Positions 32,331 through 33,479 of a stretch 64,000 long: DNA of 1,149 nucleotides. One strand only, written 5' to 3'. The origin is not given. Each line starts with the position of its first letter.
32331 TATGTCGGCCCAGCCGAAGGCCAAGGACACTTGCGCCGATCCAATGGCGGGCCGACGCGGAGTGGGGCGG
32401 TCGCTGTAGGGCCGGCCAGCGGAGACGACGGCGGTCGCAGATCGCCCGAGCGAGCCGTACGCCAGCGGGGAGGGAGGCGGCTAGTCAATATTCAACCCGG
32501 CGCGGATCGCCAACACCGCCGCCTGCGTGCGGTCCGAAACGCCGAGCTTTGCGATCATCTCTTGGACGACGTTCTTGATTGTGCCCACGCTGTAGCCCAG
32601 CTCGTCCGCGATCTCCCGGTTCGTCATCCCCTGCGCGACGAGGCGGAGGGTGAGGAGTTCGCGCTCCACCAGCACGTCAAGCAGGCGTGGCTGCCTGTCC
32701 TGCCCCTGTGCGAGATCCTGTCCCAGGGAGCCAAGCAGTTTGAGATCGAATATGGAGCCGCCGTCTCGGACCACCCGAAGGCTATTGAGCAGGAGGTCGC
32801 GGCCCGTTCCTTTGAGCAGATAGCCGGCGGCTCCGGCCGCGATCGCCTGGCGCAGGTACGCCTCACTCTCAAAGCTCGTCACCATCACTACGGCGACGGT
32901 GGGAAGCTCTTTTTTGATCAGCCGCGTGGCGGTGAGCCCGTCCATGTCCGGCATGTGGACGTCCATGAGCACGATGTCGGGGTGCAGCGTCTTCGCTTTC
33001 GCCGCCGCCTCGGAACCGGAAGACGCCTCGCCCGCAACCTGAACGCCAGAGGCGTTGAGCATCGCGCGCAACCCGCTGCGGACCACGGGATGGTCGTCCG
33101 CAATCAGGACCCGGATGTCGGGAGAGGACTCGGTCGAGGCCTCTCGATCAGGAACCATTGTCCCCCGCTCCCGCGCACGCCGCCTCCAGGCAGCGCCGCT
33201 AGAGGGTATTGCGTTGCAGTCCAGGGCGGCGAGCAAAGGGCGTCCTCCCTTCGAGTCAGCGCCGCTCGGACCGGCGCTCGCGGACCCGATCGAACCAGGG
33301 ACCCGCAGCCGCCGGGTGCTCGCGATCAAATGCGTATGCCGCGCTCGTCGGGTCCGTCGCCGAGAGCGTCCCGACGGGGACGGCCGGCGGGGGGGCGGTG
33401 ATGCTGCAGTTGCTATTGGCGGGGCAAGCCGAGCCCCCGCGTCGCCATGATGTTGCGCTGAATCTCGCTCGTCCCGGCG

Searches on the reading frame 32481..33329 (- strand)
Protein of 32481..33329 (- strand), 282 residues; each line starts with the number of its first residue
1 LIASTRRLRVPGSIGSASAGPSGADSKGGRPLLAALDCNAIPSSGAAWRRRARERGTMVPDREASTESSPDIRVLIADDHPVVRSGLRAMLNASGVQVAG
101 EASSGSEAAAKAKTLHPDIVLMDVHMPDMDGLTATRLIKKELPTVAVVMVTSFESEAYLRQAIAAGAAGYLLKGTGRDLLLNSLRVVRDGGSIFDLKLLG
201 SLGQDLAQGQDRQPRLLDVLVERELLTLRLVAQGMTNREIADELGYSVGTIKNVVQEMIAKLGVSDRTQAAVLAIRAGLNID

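Call 57: search_protein_families(library=pfam, proteins=[window:32481-33329:-], max_evalue=0.00001)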
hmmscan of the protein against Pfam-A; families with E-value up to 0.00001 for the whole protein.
window:32481-33329:- (282 aa): 4 families
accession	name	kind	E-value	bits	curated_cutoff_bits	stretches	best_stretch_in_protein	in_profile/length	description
PF00072.30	Response_reg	-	1.7e-29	102.7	30.2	1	74-184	1-110/111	Response regulator receiver domain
PF00196.25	GerE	-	2e-13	50.2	23.5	1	219-274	2-57/57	Bacterial regulatory proteins, luxR family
PF13936.12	HTH_38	-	3.7e-06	27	27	0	222-256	9-42/44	Helix-turn-helix domain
PF13384.12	HTH_23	-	5e-06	26.6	24.6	0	221-256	4-39/50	Homeodomain-like domain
